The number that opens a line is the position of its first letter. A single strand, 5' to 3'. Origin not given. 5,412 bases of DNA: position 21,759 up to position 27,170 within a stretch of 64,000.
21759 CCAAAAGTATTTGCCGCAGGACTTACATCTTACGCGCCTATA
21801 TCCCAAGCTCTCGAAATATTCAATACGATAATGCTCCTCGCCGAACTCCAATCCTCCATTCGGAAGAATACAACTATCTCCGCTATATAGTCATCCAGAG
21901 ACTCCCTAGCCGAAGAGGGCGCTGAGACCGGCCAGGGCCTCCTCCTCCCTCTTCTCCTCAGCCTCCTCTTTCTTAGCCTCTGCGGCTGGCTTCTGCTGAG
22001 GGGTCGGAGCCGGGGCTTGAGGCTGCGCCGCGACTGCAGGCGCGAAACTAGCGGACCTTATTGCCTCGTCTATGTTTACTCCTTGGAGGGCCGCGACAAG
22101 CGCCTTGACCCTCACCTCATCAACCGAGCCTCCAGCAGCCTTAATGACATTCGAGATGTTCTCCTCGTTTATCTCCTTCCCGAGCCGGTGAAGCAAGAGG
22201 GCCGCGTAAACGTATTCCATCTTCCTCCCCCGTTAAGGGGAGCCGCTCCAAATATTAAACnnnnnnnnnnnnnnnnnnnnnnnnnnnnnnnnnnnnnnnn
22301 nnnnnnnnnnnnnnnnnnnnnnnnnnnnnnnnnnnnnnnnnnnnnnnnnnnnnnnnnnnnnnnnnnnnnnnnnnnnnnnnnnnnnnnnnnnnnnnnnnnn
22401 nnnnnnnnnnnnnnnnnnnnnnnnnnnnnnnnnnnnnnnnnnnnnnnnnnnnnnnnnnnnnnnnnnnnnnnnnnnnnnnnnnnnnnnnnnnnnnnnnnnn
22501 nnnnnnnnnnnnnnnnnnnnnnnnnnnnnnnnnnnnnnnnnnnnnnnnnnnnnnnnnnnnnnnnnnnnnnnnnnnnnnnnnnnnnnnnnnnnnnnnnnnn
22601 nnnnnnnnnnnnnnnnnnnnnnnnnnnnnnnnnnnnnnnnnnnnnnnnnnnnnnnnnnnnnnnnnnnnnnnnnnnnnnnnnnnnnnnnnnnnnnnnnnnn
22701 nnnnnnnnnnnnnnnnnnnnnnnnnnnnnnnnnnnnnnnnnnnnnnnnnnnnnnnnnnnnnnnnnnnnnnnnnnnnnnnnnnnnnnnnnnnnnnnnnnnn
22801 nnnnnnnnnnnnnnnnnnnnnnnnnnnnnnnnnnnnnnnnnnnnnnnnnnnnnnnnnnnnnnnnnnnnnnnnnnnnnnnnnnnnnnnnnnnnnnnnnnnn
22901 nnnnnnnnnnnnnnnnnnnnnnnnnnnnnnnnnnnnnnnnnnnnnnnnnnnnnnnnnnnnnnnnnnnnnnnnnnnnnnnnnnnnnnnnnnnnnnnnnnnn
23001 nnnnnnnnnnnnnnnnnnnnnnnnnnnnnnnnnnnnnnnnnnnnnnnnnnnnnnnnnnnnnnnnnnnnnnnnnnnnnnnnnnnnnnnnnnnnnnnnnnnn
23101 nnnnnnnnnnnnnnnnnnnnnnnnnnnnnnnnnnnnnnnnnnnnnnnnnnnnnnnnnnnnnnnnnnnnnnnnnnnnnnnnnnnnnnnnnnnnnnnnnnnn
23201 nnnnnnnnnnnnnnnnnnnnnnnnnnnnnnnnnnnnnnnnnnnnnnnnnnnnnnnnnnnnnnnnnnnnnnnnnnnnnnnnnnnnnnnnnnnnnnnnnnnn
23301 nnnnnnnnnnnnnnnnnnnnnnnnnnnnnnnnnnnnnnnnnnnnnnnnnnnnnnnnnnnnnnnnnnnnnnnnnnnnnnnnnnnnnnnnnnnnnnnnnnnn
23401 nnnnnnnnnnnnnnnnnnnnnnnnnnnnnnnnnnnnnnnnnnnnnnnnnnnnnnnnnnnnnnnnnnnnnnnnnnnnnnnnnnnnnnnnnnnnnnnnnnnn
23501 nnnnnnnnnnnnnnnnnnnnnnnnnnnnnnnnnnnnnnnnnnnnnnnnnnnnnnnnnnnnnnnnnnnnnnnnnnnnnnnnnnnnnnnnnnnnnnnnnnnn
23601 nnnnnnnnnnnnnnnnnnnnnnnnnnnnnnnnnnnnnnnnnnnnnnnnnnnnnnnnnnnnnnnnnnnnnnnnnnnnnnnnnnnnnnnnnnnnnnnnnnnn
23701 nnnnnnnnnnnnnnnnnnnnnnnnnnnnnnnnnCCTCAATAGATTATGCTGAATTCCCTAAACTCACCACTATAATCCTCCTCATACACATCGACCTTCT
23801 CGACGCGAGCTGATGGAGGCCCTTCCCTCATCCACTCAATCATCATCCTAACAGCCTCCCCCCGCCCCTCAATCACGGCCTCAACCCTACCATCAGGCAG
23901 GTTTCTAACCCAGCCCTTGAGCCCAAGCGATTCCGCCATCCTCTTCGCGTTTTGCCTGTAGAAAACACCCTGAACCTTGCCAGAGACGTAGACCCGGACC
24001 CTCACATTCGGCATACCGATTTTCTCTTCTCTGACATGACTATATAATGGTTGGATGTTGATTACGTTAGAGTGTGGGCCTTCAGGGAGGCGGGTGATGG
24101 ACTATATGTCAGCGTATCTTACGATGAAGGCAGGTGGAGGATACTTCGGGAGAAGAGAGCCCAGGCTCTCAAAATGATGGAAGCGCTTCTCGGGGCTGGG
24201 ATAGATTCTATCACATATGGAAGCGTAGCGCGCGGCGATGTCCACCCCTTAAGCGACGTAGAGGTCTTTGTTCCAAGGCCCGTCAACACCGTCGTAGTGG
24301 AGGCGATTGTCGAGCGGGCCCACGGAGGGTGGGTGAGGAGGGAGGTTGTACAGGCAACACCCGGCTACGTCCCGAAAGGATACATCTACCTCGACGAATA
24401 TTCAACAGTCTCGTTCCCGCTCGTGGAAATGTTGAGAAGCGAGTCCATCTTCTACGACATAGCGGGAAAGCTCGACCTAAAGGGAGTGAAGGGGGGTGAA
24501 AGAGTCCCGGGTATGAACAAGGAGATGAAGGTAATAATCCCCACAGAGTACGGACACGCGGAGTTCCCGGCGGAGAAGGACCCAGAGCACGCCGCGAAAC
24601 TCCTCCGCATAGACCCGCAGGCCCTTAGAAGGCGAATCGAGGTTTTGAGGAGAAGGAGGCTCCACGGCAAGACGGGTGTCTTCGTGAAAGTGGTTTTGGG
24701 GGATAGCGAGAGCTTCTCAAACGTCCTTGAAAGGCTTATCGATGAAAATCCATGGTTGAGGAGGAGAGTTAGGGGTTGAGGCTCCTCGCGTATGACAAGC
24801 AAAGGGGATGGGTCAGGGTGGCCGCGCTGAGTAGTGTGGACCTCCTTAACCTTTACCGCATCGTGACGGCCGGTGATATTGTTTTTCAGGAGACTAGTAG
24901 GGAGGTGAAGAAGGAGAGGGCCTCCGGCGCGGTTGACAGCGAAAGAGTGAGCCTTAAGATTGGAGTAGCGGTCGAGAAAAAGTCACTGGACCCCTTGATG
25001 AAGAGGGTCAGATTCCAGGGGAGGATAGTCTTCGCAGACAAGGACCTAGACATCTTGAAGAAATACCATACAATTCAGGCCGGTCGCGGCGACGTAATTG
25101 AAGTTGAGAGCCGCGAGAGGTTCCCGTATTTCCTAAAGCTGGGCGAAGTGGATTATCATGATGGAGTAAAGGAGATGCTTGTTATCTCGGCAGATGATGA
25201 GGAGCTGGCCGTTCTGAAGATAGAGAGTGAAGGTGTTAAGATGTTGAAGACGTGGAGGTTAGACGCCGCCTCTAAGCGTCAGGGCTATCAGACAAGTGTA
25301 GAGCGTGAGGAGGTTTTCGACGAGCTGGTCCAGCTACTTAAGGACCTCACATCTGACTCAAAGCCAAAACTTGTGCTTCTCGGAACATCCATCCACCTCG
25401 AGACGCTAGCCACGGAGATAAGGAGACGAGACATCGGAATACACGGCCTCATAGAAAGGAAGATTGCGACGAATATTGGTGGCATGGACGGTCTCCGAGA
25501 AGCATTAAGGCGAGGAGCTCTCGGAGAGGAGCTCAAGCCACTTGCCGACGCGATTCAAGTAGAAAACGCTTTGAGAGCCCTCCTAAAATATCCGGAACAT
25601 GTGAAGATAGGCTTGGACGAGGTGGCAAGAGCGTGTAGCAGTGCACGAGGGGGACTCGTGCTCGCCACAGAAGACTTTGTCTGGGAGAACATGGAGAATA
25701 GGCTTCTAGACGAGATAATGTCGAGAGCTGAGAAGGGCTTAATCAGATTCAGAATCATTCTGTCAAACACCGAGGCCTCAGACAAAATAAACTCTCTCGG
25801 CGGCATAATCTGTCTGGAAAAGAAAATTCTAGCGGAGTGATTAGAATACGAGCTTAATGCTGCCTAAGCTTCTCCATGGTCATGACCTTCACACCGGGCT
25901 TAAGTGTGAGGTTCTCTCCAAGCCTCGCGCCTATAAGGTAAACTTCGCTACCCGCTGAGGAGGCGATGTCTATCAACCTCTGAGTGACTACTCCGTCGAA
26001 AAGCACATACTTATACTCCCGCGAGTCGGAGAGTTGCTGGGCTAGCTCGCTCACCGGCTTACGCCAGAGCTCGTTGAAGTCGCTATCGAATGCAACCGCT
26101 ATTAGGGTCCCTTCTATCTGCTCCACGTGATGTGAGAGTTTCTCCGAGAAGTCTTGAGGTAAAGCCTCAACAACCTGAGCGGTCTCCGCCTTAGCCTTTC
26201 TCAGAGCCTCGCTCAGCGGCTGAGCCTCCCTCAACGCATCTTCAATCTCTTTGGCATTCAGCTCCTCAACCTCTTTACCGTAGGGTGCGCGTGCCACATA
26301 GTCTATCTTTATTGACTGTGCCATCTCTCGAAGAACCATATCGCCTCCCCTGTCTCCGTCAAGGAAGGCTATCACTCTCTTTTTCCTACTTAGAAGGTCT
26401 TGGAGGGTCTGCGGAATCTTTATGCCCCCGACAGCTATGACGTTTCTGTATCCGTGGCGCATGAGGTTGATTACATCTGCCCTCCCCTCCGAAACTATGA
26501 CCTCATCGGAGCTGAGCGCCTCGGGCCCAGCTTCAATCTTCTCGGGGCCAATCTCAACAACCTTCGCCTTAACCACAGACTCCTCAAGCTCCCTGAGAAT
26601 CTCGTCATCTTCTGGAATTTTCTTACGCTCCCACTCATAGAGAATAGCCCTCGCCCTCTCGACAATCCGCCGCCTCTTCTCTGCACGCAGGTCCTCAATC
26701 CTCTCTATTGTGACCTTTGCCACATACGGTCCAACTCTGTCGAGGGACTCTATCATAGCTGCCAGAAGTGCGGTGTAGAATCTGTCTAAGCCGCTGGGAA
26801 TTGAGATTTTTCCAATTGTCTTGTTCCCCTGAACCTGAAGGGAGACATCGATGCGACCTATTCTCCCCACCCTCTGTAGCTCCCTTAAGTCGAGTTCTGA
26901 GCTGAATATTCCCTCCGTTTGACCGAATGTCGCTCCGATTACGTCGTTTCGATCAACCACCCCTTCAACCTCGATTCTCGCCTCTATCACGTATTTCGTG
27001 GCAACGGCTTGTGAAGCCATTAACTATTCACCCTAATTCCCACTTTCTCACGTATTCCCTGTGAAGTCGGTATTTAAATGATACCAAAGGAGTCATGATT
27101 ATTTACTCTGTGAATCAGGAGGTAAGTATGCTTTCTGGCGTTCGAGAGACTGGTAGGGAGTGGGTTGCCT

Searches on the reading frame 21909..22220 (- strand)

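Call 29: search_protein_families(library=pfam, proteins=[window:21909-22220:-], max_evalue=0.00001)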
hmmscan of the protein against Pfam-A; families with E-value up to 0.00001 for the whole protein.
window:21909-22220:- (104 aa): 1 family
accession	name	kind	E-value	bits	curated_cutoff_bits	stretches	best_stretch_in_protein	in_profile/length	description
PF00428.24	Ribosomal_60s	-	1.3e-17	64.5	28.1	1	16-103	1-88/88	60s Acidic ribosomal protein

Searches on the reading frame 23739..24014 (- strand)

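Call 30: search_protein_families(library=pfam, proteins=[window:23739-24014:-], max_evalue=0.00001)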
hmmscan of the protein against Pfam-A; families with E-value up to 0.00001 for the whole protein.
window:23739-24014:- (92 aa): 1 family
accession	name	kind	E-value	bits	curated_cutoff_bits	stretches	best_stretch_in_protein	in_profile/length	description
PF00708.24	Acylphosphatase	-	3.1e-29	101.5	22.5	1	7-90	2-85/85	Acylphosphatase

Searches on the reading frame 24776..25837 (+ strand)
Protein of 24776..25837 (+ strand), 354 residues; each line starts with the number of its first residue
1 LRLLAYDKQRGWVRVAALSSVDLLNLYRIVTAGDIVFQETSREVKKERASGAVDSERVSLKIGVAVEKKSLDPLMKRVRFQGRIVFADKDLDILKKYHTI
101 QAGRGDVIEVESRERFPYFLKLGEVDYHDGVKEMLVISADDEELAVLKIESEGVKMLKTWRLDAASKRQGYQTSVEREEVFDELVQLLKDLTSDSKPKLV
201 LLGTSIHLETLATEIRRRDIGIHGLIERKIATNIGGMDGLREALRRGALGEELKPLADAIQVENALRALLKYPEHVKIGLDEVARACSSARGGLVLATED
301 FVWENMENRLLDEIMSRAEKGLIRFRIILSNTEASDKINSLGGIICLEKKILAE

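Call 30: search_protein_families(library=pfam, proteins=[window:24776-25837:+], max_evalue=0.00001)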
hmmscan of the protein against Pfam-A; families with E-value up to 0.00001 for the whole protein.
window:24776-25837:+ (354 aa): 1 family
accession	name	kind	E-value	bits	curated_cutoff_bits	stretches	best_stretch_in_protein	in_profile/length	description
PF03463.20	eRF1_1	-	1e-12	48.5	23.8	1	1-104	1-100/123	eRF1 domain 1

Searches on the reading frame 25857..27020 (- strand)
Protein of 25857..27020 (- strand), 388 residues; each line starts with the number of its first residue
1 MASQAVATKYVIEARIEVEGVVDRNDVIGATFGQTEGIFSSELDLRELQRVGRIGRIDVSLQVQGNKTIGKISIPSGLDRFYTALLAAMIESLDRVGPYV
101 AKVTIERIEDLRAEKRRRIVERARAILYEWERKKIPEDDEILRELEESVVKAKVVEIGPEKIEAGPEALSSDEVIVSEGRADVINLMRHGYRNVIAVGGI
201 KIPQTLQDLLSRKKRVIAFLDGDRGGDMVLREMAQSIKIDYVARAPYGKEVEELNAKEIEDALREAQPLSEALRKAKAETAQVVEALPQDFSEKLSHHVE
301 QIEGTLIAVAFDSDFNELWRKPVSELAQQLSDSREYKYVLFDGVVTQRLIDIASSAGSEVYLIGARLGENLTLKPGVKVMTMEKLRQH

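Call 30: search_protein_families(library=pfam, proteins=[window:25857-27020:-], max_evalue=0.00001)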
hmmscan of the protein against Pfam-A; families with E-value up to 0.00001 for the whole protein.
window:25857-27020:- (388 aa): 3 families
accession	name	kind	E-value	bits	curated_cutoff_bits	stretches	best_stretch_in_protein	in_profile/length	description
PF13662.12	Toprim_4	-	9.8e-10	39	25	1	172-237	1-74/85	Toprim domain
PF13155.12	Toprim_2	-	4.2e-08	33.9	22.1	1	175-246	1-79/88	Toprim-like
PF01751.28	Toprim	-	1.1e-07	32.3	23.1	1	173-253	1-95/96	Toprim domain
